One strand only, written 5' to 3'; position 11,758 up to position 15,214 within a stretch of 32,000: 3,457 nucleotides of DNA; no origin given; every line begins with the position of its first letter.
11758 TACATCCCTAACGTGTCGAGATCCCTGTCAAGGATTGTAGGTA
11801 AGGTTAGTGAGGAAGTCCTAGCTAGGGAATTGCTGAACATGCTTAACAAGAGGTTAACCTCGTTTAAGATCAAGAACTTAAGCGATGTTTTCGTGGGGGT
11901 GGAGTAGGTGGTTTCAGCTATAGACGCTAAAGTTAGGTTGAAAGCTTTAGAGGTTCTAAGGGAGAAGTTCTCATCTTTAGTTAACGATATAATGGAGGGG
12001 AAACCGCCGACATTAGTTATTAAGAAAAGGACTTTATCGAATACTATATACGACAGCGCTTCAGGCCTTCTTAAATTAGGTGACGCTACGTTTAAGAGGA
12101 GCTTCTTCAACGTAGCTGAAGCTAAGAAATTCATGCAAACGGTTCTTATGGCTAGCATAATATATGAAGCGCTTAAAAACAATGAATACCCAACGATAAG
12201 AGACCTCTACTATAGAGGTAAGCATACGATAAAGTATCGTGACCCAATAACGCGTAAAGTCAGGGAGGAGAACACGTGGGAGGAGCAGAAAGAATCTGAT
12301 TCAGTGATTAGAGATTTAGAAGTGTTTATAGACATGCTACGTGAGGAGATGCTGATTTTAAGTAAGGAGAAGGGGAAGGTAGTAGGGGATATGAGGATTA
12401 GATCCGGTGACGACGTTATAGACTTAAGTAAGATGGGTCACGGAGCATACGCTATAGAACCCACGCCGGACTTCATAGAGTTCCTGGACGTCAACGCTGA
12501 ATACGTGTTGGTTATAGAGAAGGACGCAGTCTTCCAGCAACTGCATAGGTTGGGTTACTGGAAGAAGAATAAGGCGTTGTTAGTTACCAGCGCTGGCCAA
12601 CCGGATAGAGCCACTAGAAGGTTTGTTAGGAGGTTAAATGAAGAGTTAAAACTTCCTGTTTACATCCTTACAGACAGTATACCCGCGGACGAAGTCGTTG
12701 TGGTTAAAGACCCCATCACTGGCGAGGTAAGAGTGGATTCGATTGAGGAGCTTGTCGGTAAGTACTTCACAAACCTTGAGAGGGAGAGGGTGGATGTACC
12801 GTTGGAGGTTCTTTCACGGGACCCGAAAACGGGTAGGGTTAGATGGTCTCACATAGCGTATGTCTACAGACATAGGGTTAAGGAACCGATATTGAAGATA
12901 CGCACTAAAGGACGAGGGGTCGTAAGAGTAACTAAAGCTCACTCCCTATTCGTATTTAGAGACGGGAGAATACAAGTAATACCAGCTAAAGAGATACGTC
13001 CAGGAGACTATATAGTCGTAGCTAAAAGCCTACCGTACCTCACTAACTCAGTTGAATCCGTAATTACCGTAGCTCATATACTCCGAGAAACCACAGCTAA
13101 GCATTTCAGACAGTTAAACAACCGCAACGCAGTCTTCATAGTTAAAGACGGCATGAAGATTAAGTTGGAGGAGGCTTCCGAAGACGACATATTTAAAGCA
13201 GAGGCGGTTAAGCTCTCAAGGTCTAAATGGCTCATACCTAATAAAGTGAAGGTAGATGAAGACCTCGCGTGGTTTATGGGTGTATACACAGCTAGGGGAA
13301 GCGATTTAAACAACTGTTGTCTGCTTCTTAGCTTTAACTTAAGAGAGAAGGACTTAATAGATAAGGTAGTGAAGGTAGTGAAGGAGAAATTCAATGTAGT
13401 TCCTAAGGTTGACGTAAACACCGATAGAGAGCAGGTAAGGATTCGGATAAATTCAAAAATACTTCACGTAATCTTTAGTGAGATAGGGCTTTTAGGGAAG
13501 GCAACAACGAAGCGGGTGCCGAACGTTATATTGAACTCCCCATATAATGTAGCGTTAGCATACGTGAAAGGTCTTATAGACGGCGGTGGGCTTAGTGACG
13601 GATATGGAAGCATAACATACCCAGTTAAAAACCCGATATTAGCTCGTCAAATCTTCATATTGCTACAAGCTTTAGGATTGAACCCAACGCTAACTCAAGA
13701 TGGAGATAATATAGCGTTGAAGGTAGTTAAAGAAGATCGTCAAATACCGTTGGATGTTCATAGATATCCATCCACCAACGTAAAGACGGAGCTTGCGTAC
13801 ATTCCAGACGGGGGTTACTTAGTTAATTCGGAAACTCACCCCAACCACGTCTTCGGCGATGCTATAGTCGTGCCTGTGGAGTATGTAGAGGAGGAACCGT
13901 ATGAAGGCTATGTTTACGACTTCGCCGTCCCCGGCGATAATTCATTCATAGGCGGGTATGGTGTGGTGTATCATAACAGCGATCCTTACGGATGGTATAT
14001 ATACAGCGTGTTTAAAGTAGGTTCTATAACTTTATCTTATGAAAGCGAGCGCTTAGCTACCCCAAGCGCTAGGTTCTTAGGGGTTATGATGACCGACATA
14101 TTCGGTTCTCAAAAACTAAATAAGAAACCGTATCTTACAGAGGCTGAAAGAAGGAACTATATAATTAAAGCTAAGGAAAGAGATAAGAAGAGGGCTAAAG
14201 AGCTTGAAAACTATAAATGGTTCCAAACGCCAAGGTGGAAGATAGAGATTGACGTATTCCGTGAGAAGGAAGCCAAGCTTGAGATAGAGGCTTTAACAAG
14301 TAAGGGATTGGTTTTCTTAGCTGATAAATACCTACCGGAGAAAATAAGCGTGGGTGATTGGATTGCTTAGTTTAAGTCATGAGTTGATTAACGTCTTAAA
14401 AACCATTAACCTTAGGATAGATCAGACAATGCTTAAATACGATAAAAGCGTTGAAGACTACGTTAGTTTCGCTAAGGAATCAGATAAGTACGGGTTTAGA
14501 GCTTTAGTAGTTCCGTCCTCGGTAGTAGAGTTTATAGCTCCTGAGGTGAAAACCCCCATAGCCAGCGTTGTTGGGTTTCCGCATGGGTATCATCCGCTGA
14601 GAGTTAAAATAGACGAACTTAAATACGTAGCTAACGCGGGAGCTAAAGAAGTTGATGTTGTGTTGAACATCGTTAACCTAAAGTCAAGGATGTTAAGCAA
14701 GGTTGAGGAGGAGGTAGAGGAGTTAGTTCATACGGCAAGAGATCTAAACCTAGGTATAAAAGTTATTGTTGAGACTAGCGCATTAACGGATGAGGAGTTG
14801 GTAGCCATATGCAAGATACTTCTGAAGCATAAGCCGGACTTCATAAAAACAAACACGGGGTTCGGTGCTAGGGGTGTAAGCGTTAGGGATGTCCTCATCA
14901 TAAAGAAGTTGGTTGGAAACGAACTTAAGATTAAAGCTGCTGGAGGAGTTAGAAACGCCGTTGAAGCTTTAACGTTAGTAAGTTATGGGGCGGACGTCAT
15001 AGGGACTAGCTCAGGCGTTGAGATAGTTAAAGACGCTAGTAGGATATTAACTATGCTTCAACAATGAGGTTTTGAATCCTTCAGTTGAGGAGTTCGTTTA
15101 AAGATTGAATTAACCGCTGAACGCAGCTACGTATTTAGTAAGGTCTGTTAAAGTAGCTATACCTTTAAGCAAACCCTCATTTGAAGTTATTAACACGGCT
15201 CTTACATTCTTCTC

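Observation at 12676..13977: Intein inserted inside the metal-binding DxD motif of the Top6A (Spo11-like) Toprim domain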

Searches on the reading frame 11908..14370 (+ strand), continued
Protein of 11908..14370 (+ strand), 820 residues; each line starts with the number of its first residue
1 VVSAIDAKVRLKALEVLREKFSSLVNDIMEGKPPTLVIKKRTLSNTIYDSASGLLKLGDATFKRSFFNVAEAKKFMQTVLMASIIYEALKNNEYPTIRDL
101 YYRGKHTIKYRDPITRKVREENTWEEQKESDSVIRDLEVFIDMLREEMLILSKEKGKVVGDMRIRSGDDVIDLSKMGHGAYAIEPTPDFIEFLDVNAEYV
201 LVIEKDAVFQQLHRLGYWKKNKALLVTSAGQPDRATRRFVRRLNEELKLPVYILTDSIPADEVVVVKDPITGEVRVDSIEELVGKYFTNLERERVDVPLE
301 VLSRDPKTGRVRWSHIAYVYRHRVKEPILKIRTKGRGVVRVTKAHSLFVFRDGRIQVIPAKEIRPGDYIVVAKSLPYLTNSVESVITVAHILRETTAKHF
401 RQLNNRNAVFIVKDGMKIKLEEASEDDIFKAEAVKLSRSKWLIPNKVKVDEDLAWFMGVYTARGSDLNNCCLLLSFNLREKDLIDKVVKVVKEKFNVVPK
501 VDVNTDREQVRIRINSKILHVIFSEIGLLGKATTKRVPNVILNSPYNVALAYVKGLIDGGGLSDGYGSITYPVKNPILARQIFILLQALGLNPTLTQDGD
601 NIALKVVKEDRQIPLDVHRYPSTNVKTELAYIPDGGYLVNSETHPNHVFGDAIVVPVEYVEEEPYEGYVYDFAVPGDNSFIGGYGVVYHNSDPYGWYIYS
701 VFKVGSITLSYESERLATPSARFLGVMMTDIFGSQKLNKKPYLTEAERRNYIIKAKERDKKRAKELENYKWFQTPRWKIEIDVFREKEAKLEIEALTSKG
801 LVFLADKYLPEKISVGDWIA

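Call 54: find_encoding_contigs(protein=P0001, flank=1000, max_places=2)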
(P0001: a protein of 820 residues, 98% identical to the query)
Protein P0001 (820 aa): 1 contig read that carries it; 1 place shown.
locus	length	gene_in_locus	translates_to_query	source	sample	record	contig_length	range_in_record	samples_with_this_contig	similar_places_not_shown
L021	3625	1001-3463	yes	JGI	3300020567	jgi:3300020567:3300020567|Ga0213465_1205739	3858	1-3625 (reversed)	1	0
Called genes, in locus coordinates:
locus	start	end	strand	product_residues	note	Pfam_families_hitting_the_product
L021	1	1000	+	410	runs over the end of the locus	?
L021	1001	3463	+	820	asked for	PF04406:TP6A_N, PF20768:Topo_VI_alpha, PF21180:TOP6A-Spo11_Toprim, PF14890:Intein_splicing, PF21180:TOP6A-Spo11_Toprim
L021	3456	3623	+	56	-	?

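Call 55: find_encoding_contigs(protein=P0002, flank=1000, max_places=2)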
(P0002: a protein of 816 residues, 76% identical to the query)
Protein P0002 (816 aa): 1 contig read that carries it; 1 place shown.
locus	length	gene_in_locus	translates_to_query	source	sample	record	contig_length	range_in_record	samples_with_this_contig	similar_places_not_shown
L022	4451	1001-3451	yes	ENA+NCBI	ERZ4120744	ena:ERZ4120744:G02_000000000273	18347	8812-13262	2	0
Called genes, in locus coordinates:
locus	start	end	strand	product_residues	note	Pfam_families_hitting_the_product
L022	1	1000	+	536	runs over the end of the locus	PF02518:HATPase_c, PF13589:HATPase_c_3 (faint), PF09239:Topo-VIb_trans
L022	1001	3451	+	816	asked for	PF04406:TP6A_N, PF20768:Topo_VI_alpha, PF21180:TOP6A-Spo11_Toprim, PF14890:Intein_splicing, PF21180:TOP6A-Spo11_Toprim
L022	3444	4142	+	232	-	-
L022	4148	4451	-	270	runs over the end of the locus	PF00571:CBS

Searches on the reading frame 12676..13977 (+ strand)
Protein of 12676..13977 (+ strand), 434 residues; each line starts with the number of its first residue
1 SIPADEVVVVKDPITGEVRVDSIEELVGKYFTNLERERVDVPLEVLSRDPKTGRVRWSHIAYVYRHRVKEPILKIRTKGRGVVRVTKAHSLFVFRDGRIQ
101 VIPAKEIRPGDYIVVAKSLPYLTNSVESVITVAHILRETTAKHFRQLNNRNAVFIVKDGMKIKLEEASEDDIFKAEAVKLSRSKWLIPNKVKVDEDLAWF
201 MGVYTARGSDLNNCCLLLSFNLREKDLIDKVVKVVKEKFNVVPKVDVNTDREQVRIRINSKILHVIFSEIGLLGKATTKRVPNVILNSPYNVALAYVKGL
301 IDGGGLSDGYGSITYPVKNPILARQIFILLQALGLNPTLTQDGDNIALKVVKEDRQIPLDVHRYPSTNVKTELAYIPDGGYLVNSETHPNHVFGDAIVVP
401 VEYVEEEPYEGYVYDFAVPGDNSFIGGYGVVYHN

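Call 4: search_protein_families(library=pfam, proteins=[window:12676-13977:+], max_evalue=0.01)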
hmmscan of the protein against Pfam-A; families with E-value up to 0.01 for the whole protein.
window:12676-13977:+ (434 aa): 2 families
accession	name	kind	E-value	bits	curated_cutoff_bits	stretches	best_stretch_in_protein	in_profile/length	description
PF14890.11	Intein_splicing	-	1.3e-17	64.5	35.8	1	22-434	11-155/155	Intein splicing domain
PF14528.11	LAGLIDADG_3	-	0.00067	20.3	22.5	0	292-342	2-55/82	LAGLIDADG-like domain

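Call 5: search_protein_families(library=ncbifam, proteins=[window:12676-13977:+], max_evalue=0.01)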
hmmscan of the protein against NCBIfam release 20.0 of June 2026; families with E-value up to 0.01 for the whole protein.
window:12676-13977:+ (434 aa): 10 families
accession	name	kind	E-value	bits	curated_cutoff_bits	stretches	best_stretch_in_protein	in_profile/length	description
NF011491.0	PRK14898.1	equivalog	7.3e-26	90.5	783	1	1-352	76-397/860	DNA-directed RNA polymerase subunit A''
NF045703.1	rSAM_Tes_intein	exception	5.1e-21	74.2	1700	1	43-335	204-508/1040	tetraether lipid synthase Tes, intein-containing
NF011303.0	PRK14715.1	equivalog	7e-11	39.9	1585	2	168-342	1092-1265/1627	DNA-directed DNA polymerase II large subunit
NF003159.0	PRK04132.1-4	equivalog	3.4e-08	32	999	1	43-125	96-177/852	replication factor C small subunit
NF011302.0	PRK14714.1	equivalog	1.3e-07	29.5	1791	1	36-173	974-1109/1350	DNA-directed DNA polymerase II large subunit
TIGR01445.1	intein_Nterm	domain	3.7e-07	31.1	24.5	1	15-93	12-83/83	intein N-terminal splicing region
NF011418.0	PRK14845.1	equivalog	9.1e-07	27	756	1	15-156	36-177/1049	translation initiation factor IF-2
NF003158.0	PRK04132.1-3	equivalog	3.8e-06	24.3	1750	1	43-125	98-179/1437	replication factor C small subunit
NF038162.1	RtcB_rel_intein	exception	0.00012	20.2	1150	1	44-300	122-361/961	intein-containing RtcB family protein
TIGR01443.1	intein_Cterm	domain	0.00027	21.1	15.6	1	412-434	1-23/24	intein C-terminal splicing region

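Call 19: search_solved_structures(query=window:12676-13977:+, show_alignments=2, max_evalue=0.01)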
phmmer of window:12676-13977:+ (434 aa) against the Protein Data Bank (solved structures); distinct sequences matched with E-value up to 0.01: 9.
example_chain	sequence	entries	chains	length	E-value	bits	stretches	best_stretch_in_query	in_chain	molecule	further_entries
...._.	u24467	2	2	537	3.1e-21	78.9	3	16-120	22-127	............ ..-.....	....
5o9i_A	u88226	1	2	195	3.6e-12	49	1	5-123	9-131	Transcription initiation factor IIB,Transcription initiation factor IIB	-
5o9j_A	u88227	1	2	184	5.2e-12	48.5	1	5-129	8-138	Transcription initiation factor IIB,Transcription initiation factor IIB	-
4e2u_A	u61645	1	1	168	6e-12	48.3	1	19-118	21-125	Pho radA intein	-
2lqm_A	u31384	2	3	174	8.6e-12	47.8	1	20-116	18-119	Pho radA intein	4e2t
6rpp_A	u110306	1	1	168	1.1e-07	34.2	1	40-121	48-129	Cell division control protein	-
6rpq_A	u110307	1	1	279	4e-06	29.1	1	40-115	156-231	Ubiquitin-like protein SMT3,1108aa long hypothetical cell division control protein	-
9hth_A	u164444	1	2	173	2e-05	26.8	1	46-114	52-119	DNA-directed DNA polymerase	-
2jmz_A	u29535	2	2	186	2.3e-05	26.6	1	59-132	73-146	Hypothetical protein MJ0781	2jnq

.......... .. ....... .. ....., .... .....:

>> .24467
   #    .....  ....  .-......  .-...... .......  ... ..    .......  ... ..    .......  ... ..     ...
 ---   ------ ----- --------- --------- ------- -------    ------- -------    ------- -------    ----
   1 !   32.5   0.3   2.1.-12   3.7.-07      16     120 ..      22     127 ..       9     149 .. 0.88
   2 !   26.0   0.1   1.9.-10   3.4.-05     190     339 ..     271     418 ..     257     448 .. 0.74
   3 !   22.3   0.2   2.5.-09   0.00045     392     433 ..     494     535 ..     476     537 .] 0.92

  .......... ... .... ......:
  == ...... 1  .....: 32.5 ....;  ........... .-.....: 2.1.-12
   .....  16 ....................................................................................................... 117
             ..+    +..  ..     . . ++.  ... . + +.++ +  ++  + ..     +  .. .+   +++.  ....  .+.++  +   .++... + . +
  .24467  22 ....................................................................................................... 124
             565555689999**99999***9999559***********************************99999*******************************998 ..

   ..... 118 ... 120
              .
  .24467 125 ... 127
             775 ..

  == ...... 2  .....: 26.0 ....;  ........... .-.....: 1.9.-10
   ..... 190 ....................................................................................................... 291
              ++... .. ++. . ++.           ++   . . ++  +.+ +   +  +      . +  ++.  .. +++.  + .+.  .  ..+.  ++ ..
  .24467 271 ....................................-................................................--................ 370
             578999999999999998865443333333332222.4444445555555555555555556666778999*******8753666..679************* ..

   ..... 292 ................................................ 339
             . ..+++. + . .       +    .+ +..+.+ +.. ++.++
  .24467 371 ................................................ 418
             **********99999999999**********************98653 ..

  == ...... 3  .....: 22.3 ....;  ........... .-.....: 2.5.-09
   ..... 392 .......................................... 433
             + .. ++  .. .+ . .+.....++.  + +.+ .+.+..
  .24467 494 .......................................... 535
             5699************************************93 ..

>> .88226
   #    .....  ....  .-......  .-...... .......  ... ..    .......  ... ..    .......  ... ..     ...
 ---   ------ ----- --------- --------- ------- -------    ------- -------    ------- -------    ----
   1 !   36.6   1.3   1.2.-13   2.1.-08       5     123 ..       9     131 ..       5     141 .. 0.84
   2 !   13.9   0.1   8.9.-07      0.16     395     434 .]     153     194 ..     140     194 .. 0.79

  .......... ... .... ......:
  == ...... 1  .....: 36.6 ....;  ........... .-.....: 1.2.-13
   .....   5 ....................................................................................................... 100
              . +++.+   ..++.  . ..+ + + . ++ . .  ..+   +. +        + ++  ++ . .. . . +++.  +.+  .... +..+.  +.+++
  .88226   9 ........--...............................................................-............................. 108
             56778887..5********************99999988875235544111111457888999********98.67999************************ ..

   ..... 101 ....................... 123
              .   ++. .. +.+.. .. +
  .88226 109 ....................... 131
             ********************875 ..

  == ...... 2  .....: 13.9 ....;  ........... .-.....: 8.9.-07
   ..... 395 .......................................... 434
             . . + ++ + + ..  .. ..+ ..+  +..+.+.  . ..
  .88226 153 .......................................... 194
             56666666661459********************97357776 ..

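Call 42: predict_structure(alignment_id=A1)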
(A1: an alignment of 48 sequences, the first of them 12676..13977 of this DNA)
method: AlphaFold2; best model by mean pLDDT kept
length: 434 residues; sequences in the alignment: 48
mean_pLDDT: 88.2   pTM: 0.87
mean pLDDT of the five models: 88.2, 88.1, 87.7, 86.9, 86.7
residues with pLDDT >= 90: 333; 70-90: 51; 50-70: 12; < 50: 38
segments of 3 or more residues with pLDDT < 50: 354-391
pLDDT, mean of each block of 10 residues (from residue 1): 97 96 97 96 95 93 98 97 97 91 97 95 90 93 63 92 96 97 94 98 95 89 96 98 96 96 93 86 96 97 87 91 97 94 91 50 32 33 33 80 98 96 94 93
secondary structure, 60 per line:
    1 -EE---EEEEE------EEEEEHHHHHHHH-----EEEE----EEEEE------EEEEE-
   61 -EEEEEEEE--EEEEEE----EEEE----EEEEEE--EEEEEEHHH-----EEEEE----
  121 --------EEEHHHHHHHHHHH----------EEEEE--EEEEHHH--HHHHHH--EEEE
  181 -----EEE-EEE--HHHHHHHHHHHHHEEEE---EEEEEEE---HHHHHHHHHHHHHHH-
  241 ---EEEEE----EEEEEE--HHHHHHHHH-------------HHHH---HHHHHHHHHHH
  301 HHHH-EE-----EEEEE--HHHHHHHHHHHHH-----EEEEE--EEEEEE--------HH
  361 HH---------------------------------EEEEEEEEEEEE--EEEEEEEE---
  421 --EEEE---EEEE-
elements in order: E7-11 E18-22 H23-30 E36-39 E44-48 E55-59 E62-69 E72-77 E82-85 E90-95 E98-103 E112-116 E129-131 H132-142 E153-157 E160-163 H169-174 E177-180 E186-188 E190-192 H195-207 E208-211 E215-221 H225-239 E244-248 E253-258 H261-269 H283-286 H290-304 E313-317 H320-332 E338-342 E345-350 H359-362 E396-407 E410-417 E423-426 E430-433

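Call 47: fold_search(model_id=the predicted structure, library=pdb)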
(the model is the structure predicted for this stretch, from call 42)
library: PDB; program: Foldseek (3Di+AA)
matches with E <= 10: 758; with E <= 0.001: 79
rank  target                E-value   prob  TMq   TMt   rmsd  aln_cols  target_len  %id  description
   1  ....                  2.0e-28  1.00  0.72  0.59   9.0       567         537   21  Crystal structure of intein homing endonuclease II (released 2006-04-18)
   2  7qss                  9.4e-25  1.00  0.66  0.67   6.3       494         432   19  Crystal structure of homing endonuclease-associated TliVMA intein (C1A) (released 2022-03-30)
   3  7qsu                  2.3e-23  1.00  0.65  0.76   6.9       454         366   20  Crystal structure of homing endonuclease-associated TliVMA intein (C1A, d333-339) (released 2022-03-30)
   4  7qst                  1.3e-21  1.00  0.60  0.70   7.9       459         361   20  Crystal structure of homing endonuclease-associated PhoVMA intein (C1A) (released 2022-03-30)
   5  1dq3                  2.1e-18  1.00  0.51  0.49  10.0       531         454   14  CRYSTAL STRUCTURE OF AN ARCHAEAL INTEIN-ENCODED HOMING ENDONUCLEASE PI-PFUI (released 2000-07-05)
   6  1jva_B                1.8e-11  1.00  0.44  0.45   8.9       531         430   13  CRYSTAL STRUCTURE OF THE VMA1-DERIVED ENDONUCLEASE BEARING THE N AND C EXTEIN PROPEPTIDES (released 2002-08-29)
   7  1vde_A                2.2e-11  1.00  0.44  0.44  18.6       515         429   14  PI-SCEI, A HOMING ENDONUCLEASE WITH PROTEIN SPLICING ACTIVITY (released 1998-04-08)
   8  1vde_B                2.4e-11  1.00  0.43  0.43  20.7       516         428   14  PI-SCEI, A HOMING ENDONUCLEASE WITH PROTEIN SPLICING ACTIVITY (released 1998-04-08)
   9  1ef0_A                3.3e-11  1.00  0.42  0.42  20.9       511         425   14  CRYSTAL STRUCTURE OF PI-SCEI MINIPRECURSOR (released 2000-06-07)
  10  1jva_A                5.0e-11  1.00  0.41  0.41  20.6       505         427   14  CRYSTAL STRUCTURE OF THE VMA1-DERIVED ENDONUCLEASE BEARING THE N AND C EXTEIN PROPEPTIDES (released 2002-08-29)
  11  1lws_A                6.6e-11  1.00  0.42  0.42  19.8       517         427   14  Crystal structure of the intein homing endonuclease PI-SceI bound to its recognition sequence (released 2002-09-27)
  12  1um2_A                8.3e-11  1.00  0.43  0.44  22.9       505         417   15  Crystal Structure of the Vma1-Derived Endonuclease with the Ligated Extein Segment (released 2004-09-22)
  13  1um2_B                2.7e-10  1.00  0.47  0.48   9.1       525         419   14  Crystal Structure of the Vma1-Derived Endonuclease with the Ligated Extein Segment (released 2004-09-22)
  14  1lwt_A                1.5e-09  1.00  0.42  0.41  21.0       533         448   12  Crystal structure of the intein homing endonuclease PI-SceI bound to its substrate DNA (Ca2+ free) (released 2002-09-27)
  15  1ef0_B                4.5e-09  1.00  0.41  0.44  23.0       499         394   12  CRYSTAL STRUCTURE OF PI-SCEI MINIPRECURSOR (released 2000-06-07)
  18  4e2t_A                1.1e-08  1.00  0.25  0.59   6.7       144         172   24  Crystal Structures of RadA intein from Pyrococcus horikoshii (released 2012-05-16)
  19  4e2t_B                1.3e-08  1.00  0.25  0.60   2.3       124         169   26  Crystal Structures of RadA intein from Pyrococcus horikoshii (released 2012-05-16)
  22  5o9i_A                3.3e-08  1.00  0.25  0.60   2.2       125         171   26  Crystal structure of transcription factor IIB Mvu mini-intein (released 2017-11-01)
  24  5o9i_B                1.7e-07  1.00  0.25  0.60   2.3       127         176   28  Crystal structure of transcription factor IIB Mvu mini-intein (released 2017-11-01)
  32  7oec                  5.5e-06  1.00  0.24  0.59   2.4       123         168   20  Crystal structure of an intein from a hyperthermophile (released 2021-05-26)
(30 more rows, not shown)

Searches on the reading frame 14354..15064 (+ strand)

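Call 34: search_protein_families(library=pfam, proteins=[window:14354-15064:+], max_evalue=0.00001)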
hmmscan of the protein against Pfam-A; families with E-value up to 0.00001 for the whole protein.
window:14354-15064:+ (237 aa): 1 family
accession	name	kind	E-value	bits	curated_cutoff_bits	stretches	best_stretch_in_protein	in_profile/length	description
PF01791.15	DeoC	-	3.1e-07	30.7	23.8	1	22-221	6-223/229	DeoC/LacD family aldolase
